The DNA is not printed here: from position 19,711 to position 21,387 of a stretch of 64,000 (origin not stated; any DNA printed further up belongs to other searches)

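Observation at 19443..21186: Bactofilin gene overlapping an M23 (LmdC-like) coiled-coil peptidase gene: a conserved cell-shape module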

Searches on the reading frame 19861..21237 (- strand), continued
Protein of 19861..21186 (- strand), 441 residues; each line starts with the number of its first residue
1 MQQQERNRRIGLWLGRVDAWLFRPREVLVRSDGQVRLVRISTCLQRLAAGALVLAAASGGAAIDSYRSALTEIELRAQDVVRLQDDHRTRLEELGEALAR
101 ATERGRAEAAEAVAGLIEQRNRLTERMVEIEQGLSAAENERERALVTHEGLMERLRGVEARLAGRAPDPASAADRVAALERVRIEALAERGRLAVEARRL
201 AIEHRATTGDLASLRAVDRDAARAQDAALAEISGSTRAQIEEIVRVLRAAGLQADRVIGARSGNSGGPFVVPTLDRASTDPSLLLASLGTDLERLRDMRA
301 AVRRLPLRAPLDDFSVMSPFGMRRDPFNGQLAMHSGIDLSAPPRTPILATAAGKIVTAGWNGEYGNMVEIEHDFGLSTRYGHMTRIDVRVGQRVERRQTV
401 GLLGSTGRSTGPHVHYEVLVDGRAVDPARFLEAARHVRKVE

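Call 20: find_encoding_contigs(protein=P0024, flank=6000, max_places=2)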
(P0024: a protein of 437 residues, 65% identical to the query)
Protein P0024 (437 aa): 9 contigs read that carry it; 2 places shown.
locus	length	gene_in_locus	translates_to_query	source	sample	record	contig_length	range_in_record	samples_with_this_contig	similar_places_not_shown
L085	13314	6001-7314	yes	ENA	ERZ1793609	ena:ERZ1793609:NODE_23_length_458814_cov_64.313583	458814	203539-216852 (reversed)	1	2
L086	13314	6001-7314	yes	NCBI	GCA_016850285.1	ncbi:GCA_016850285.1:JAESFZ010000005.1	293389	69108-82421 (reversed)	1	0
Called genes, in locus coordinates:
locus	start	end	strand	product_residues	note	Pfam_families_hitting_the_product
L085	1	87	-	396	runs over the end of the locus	PF01425:Amidase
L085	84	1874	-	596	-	PF01425:Amidase, PF21986:AH_C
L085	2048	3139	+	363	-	PF13416:SBP_bac_8, PF13343:SBP_bac_6, PF01547:SBP_bac_1 (weak)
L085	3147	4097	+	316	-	PF00005:ABC_tran, PF13304:AAA_21 (faint), PF08402:TOBE_2 (weak)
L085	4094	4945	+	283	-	PF00528:BPD_transp_1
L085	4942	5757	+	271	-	PF00528:BPD_transp_1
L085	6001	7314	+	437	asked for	PF01551:Peptidase_M23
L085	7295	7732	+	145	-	PF04519:Bactofilin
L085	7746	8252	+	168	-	PF00583:Acetyltransf_1, PF13508:Acetyltransf_7 (weak)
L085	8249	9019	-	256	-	PF00106:adh_short, PF08659:KR, PF23441:SDR, PF13561:adh_short_C2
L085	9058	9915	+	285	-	PF01774:UreD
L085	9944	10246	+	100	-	PF00547:Urease_gamma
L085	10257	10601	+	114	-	PF00699:Urease_beta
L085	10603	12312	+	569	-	PF00449:Urease_alpha, PF01979:Amidohydro_1, PF07969:Amidohydro_3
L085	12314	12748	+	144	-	PF02814:UreE_N, PF05194:UreE_C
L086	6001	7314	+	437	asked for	PF01551:Peptidase_M23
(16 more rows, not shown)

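Call 23: search_protein_families(library=pfam, proteins=[window:19861-21186:-, window:19861-21237:-], max_evalue=10)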
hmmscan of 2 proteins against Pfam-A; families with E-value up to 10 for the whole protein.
window:19861-21186:- (441 aa): 5 families
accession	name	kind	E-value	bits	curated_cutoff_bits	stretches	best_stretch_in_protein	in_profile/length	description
PF01551.29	Peptidase_M23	-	8.9e-34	116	28.7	1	333-427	2-96/96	Peptidase family M23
PF25289.1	DUF7877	-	0.013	16.3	27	1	188-239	38-89/115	Domain of unknown function (DUF7877)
PF06013.18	WXG100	-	0.013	16.2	27.3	1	39-100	22-83/86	Proteins of 100 residues with WXG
PF01988.24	VIT1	-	1.2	9.4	28.1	1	47-145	34-138/214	VIT family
PF06791.18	TMP_2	-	3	7.9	30.2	1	48-129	76-155/208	Prophage tail length tape measure protein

window:19861-21237:- (458 aa): 5 families
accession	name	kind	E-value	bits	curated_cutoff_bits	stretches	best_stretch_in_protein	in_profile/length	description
PF01551.29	Peptidase_M23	-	9.1e-34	116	28.7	1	350-444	2-96/96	Peptidase family M23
PF06013.18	WXG100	-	0.014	16.1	27.3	1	56-117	22-83/86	Proteins of 100 residues with WXG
PF25289.1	DUF7877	-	0.015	16.2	27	1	205-256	38-89/115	Domain of unknown function (DUF7877)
PF01988.24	VIT1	-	1.4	9.1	28.1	1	64-162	34-138/214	VIT family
PF06791.18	TMP_2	-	3.3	7.8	30.2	1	65-146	76-155/208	Prophage tail length tape measure protein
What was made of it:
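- Tried and rejected: Pfam DUF5930 (PF19353), present on most homologues, was not recovered on the window protein even at E 10 (call 23).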

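Call 28: search_solved_structures(query=window:19861-21186:-, max_evalue=1e-10, show_alignments=1)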
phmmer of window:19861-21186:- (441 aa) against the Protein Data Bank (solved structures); distinct sequences matched with E-value up to 1e-10: 33.
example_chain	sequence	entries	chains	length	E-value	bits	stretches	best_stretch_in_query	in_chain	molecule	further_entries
5j1l_A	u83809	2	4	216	3.4e-27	98.6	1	302-431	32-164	ToxR-activated gene (TagE)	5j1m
2hsi_A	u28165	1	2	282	1.2e-25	93.5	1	305-433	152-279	Putative peptidase M23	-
3slu_A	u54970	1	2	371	5.6e-24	88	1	311-429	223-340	M23 peptidase domain protein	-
6jmx_A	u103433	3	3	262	6.1e-24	87.9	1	308-433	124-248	Peptidase M23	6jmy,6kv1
6muk_A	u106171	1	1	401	6.5e-24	87.8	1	311-429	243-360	Peptidase M23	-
2gu1_A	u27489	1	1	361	8.6e-23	84.1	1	273-428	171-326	Zinc peptidase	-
6jn7_A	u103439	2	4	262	1.5e-22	83.3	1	308-433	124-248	Peptidase M23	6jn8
6jmz_A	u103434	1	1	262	1.5e-22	83.3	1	308-433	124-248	Peptidase M23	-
6jn0_A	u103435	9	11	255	1.7e-22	83.1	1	308-432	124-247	Peptidase M23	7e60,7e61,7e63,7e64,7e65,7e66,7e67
6jn1_A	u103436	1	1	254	1.8e-22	83.1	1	308-432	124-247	Peptidase M23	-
6ue4_A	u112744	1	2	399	1.5e-21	80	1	303-428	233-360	ShyA endopeptidase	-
6u2a_A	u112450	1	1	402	1.5e-21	80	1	303-428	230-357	ShyA endopeptidase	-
5j1k_A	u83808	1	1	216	2.7e-20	75.9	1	294-431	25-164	ToxR-activated gene (TagE)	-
5j1l_B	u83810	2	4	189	3.8e-20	75.4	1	297-431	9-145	ToxR-activated gene (TagE)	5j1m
9gy1_A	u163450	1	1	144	2e-18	69.7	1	332-432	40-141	Peptidase, M23 family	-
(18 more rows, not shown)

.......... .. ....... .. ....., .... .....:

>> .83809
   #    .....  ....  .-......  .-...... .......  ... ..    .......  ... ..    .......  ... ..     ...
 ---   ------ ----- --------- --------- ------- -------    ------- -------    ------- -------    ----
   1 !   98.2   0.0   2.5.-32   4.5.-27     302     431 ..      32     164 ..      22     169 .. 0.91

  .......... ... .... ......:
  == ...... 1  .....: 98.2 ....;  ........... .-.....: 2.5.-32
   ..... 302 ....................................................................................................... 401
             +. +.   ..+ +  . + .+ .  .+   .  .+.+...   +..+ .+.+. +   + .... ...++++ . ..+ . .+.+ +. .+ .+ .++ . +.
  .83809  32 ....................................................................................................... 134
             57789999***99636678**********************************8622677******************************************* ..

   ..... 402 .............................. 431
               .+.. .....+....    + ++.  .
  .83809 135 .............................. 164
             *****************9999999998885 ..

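Call 36: predict_structure(alignment_id=A2)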
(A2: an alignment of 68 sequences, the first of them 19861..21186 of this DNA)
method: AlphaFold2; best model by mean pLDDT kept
length: 441 residues; sequences in the alignment: 68
mean_pLDDT: 84.3   pTM: 0.52
mean pLDDT of the five models: 84.3, 83.0, 80.3, 79.2, 78.6
residues with pLDDT >= 90: 164; 70-90: 228; 50-70: 44; < 50: 5
segments of 3 or more residues with pLDDT < 50: 264-266
pLDDT, mean of each block of 10 residues (from residue 1): 85 87 89 88 92 96 95 95 92 82 68 73 80 81 81 78 59 72 81 83 83 84 83 88 88 75 50 53 78 87 90 93 88 94 96 96 94 94 96 96 88 94 92 77 54
secondary structure, 60 per line:
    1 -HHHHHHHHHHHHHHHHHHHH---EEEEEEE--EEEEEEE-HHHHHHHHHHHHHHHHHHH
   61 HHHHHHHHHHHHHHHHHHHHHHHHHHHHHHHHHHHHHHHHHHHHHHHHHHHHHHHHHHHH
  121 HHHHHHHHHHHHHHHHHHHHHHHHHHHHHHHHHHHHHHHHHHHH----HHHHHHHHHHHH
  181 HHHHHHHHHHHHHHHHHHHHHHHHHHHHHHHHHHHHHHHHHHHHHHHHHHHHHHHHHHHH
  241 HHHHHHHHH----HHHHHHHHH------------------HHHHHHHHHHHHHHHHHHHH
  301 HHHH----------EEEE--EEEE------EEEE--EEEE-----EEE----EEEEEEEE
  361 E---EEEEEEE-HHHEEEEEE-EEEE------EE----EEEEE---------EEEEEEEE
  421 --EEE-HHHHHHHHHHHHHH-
elements in order: H2-21 E25-31 E34-40 H42-164 H169-249 H254-262 H281-304 E315-318 E321-324 E331-334 E337-340 E346-348 E353-361 E365-371 E376-381 E383-386 E399-403 E413-420 E423-425 H427-440
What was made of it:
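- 19861..21186 (-): lmdC-like gene: a 441-aa bitopic M23 DD-metalloendopeptidase. AlphaFold2 model has mean pLDDT 84 (call 36).
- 21067..21123 (-): Codons 22-40: the cytoplasmic β-hairpin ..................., the presumed BacA-binding motif. AlphaFold2 strands at 25-31 and 34-40 (call 36).
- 20998..21066 (-): Codons 41-63: the predicted single transmembrane helix. The AlphaFold2 helix starts at residue 42 (call 36).
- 20440..20994 (-): Codons 65-249: periplasmic helical, coiled-coil-like stalk. AlphaFold2 helices 42-164 and 169-249 (call 36).
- Architecture: the AlphaFold2 model shows a β-hairpin at 25-31/34-40, helices 42-164 and 169-249, and a C-terminal M23 fold (call 36).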

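Call 40: fold_search(model_id=the predicted structure, library=pdb)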
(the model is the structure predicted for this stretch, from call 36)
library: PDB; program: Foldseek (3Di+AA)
matches with E <= 10: 220; with E <= 0.001: 66
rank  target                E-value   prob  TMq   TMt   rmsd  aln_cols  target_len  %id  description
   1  3slu_A                1.6e-13  1.00  0.25  0.31   6.8       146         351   36  Crystal structure of NMB0315 (released 2012-02-01)
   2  6jn1_A                4.4e-13  1.00  0.26  0.45  17.4       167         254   30  Structure of H247A mutant peptidoglycan peptidase complex with penta peptide (released 2020-01-15)
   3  3slu_B                4.6e-13  1.00  0.27  0.33   5.2       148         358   36  Crystal structure of NMB0315 (released 2012-02-01)
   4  6jmz                  6.6e-13  1.00  0.26  0.45   3.0       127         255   37  Structure of H247A mutant open form peptidoglycan peptidase (released 2020-01-15)
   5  6ue4_B                6.6e-13  1.00  0.26  0.32   7.8       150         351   34  ShyA Endopeptidase from Vibrio cholerae (Closed form) (released 2020-05-27)
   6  6muk                  7.9e-13  1.00  0.26  0.31   5.1       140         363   38  1.93 Angstrom Resolution Crystal Structure of Peptidase M23 from Neisseria gonorrhoeae. (released 2018-10-31)
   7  6u2a                  7.9e-13  1.00  0.26  0.32   8.5       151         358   34  ShyA endopeptidase from Vibrio cholera (open form) (released 2020-05-27)
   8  6jmx                  1.3e-12  1.00  0.26  0.45  17.7       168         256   30  Structure of open form of peptidoglycan peptidase (released 2020-01-15)
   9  6jmy                  2.1e-12  1.00  0.28  0.46  15.5       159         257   31  Structure of wild type closed form of peptidoglycan peptidase (released 2020-01-15)
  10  2gu1                  2.4e-12  1.00  0.26  0.35   1.8       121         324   40  Crystal structure of a zinc containing peptidase from vibrio cholerae (released 2006-07-04)
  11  6ue4_A                2.4e-12  1.00  0.26  0.32   8.0       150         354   34  ShyA Endopeptidase from Vibrio cholerae (Closed form) (released 2020-05-27)
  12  5j1l_C                2.4e-12  1.00  0.25  0.63   5.4       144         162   37  Crystal structure of Csd1-Csd2 dimer I (released 2016-10-19)
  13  5j1l_D                2.9e-12  1.00  0.29  0.69   4.2       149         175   30  Crystal structure of Csd1-Csd2 dimer I (released 2016-10-19)
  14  6tpi_A                3.1e-12  1.00  0.26  0.31  26.6       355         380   18  EnvC bound to the FtsX periplasmic domain (released 2020-11-04)
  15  6jn7_A                3.3e-12  1.00  0.26  0.44  15.4       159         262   31  Structure of H216A mutant closed form peptidoglycan peptidase (released 2020-01-15)
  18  5j1l_B                7.0e-12  1.00  0.29  0.66   4.2       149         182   30  Crystal structure of Csd1-Csd2 dimer I (released 2016-10-19)
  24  5j1l_A                2.2e-11  1.00  0.24  0.62   6.8       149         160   34  Crystal structure of Csd1-Csd2 dimer I (released 2016-10-19)
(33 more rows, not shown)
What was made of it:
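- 20440..20994 (-): Foldseek aligns 355 columns to EnvC (6tpi_A), which has the same coiled-coil plus M23 layout (call 40).
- Closest known: Csd1/Csd2-CcmA cell-shape locus of Helicobacter pylori. Same: Csd1/Csd2 (PDB 5j1l) is the best solved sequence match to the M23 domain, E 3.4e-27 (calls 28 and 40).
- Closest known: EnvC. Same: It has a long coiled coil followed by a C-terminal M23/LytM fold, and Foldseek gives a full-length alignment (call 40).
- The layout of a coiled coil plus a C-terminal M23 domain resembles EnvC; Foldseek aligns 355 columns to 6tpi_A (call 40).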

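Call 46: find_encoding_contigs(protein=P0006, flank=3000, max_places=1)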
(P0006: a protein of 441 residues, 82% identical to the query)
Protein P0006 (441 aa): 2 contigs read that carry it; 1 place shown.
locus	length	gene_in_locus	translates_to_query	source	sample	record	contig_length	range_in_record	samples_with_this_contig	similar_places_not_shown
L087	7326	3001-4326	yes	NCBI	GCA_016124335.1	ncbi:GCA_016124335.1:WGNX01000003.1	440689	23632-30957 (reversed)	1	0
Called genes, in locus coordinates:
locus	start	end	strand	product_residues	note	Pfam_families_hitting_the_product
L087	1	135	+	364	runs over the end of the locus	PF01547:SBP_bac_1, PF13531:SBP_bac_11 (faint), PF13416:SBP_bac_8, PF13343:SBP_bac_6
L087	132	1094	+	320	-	PF00005:ABC_tran, PF13304:AAA_21 (faint), PF08402:TOBE_2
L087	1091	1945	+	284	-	PF00528:BPD_transp_1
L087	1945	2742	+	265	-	PF00528:BPD_transp_1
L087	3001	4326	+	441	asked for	PF01551:Peptidase_M23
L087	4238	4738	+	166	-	PF04519:Bactofilin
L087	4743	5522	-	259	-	PF00106:adh_short, PF08659:KR, PF13561:adh_short_C2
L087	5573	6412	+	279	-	PF01774:UreD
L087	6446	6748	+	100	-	PF00547:Urease_gamma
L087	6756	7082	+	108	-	PF00699:Urease_beta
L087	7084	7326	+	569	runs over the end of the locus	PF00449:Urease_alpha, PF01979:Amidohydro_1, PF07969:Amidohydro_3 (weak)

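Call 47: find_encoding_contigs(protein=P0011, flank=3000, max_places=1)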
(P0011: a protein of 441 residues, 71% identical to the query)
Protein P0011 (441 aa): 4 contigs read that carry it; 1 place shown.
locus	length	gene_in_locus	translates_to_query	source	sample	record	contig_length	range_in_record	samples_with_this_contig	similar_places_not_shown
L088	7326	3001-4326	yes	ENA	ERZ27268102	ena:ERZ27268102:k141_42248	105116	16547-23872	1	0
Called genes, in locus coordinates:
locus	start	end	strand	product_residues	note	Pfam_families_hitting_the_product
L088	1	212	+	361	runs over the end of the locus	PF02030:Lipoprotein_8 (faint), PF13416:SBP_bac_8, PF13343:SBP_bac_6, PF01547:SBP_bac_1 (weak)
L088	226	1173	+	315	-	PF00005:ABC_tran, PF13304:AAA_21 (faint), PF08402:TOBE_2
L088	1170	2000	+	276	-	PF00528:BPD_transp_1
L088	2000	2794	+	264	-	PF00528:BPD_transp_1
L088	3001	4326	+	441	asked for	PF01551:Peptidase_M23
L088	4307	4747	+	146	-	PF04519:Bactofilin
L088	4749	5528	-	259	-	PF00106:adh_short, PF08659:KR, PF13561:adh_short_C2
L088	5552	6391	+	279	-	PF01774:UreD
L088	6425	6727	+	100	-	PF00547:Urease_gamma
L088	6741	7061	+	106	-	PF00699:Urease_beta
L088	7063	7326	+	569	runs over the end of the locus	PF00449:Urease_alpha, PF01979:Amidohydro_1, PF07969:Amidohydro_3 (weak)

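Call 48: find_encoding_contigs(protein=P0016, flank=3000, max_places=1)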
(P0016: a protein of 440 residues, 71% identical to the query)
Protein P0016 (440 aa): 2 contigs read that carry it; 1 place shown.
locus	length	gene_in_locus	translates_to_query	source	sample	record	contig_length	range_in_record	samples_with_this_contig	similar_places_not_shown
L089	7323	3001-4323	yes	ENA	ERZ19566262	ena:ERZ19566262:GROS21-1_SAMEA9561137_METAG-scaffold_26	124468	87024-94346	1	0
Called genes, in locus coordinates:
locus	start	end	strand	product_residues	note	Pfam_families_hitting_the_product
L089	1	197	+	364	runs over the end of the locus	PF13416:SBP_bac_8, PF13343:SBP_bac_6, PF01547:SBP_bac_1 (weak)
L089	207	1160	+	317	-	PF00005:ABC_tran, PF13304:AAA_21 (faint), PF08402:TOBE_2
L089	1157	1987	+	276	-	PF00528:BPD_transp_1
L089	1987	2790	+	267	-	PF00528:BPD_transp_1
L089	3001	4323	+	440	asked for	PF01551:Peptidase_M23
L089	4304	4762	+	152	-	PF04519:Bactofilin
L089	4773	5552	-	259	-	PF23441:SDR (weak), PF00106:adh_short, PF08659:KR, PF13561:adh_short_C2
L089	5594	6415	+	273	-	PF01774:UreD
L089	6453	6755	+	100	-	PF00547:Urease_gamma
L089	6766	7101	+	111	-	PF00699:Urease_beta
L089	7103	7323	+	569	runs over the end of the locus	PF00449:Urease_alpha, PF01979:Amidohydro_1, PF07969:Amidohydro_3 (weak)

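Call 49: find_encoding_contigs(protein=P0047, flank=3000, max_places=1)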
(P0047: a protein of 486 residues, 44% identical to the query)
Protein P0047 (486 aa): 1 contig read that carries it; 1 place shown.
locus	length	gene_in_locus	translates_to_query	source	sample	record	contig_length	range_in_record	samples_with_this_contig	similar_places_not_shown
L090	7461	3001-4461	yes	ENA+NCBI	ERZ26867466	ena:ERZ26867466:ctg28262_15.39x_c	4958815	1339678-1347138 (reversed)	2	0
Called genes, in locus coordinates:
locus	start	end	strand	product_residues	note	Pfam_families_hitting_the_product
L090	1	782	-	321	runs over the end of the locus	PF20434:BD-FAE, PF07859:Abhydrolase_3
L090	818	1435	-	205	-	PF02798:GST_N, PF13417:GST_N_3, PF13409:GST_N_2, PF00043:GST_C, PF13410:GST_C_2 (weak)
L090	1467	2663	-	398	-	PF01425:Amidase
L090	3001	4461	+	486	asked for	PF19353:DUF5930, PF01551:Peptidase_M23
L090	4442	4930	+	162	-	PF04519:Bactofilin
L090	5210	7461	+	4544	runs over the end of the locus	-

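Call 61: find_encoding_contigs(protein=P0042, flank=1500, max_places=1)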
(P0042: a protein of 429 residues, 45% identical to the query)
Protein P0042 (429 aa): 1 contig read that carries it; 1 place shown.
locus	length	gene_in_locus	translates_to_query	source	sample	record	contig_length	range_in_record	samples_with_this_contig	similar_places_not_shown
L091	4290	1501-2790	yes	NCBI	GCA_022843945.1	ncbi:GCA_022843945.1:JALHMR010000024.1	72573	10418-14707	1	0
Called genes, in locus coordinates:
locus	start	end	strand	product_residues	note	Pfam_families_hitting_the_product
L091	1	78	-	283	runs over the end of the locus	PF11392:AllH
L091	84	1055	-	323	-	PF00696:AA_kinase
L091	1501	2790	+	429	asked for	PF19353:DUF5930, PF01551:Peptidase_M23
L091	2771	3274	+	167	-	PF04519:Bactofilin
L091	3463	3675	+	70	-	-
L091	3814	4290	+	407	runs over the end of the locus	PF01546:Peptidase_M20, PF07687:M20_dimer (weak)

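Call 62: find_encoding_contigs(protein=P0060, flank=1500, max_places=1)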
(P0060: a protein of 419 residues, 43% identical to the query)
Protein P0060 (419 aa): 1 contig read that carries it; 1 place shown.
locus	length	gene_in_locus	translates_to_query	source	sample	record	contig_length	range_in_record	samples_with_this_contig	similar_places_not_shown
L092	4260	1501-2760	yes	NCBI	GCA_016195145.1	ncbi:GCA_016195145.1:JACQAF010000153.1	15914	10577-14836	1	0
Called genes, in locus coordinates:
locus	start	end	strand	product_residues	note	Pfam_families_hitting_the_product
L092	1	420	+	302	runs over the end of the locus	PF00528:BPD_transp_1 (weak)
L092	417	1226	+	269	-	PF00528:BPD_transp_1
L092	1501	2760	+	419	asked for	PF19353:DUF5930, PF01551:Peptidase_M23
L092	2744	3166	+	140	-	PF04519:Bactofilin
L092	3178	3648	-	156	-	PF00903:Glyoxalase, PF13669:Glyoxalase_4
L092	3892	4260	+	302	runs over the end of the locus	PF00892:EamA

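Call 63: find_encoding_contigs(protein=P0073, flank=1500, max_places=1)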
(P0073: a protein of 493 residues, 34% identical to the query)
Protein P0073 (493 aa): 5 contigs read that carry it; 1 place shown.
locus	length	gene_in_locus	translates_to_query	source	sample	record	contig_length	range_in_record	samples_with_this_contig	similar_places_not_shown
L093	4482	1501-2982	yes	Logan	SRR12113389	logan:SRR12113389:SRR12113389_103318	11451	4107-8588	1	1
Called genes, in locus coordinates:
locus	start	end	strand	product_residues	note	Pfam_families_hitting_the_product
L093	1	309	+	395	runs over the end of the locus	PF04932:Wzy_C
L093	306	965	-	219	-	PF00440:TetR_N, PF16859:TetR_C_11 (weak), PF14246:TetR_C_7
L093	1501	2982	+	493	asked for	PF19353:DUF5930, PF25762:HAUS1 (weak), PF01551:Peptidase_M23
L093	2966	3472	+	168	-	PF04519:Bactofilin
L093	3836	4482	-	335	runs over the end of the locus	PF00291:PALP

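Call 64: find_encoding_contigs(protein=P0092, flank=1500, max_places=1)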
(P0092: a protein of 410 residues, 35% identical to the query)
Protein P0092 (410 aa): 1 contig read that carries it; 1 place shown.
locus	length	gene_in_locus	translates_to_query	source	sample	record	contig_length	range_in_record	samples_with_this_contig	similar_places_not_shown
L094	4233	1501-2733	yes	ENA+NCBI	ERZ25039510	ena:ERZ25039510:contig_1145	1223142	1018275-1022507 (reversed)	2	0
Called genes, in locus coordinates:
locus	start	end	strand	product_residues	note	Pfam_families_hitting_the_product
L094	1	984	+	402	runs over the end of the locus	PF07690:MFS_1, PF12832:MFS_1_like (weak), PF07690:MFS_1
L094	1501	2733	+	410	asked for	PF19353:DUF5930, PF01551:Peptidase_M23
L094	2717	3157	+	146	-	PF04519:Bactofilin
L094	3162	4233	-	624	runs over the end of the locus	PF00561:Abhydrolase_1, PF12146:Hydrolase_4, PF12697:Abhydrolase_6, PF00291:PALP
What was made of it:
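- The pair is retained where all other neighbours change (calls 49, 61-64).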
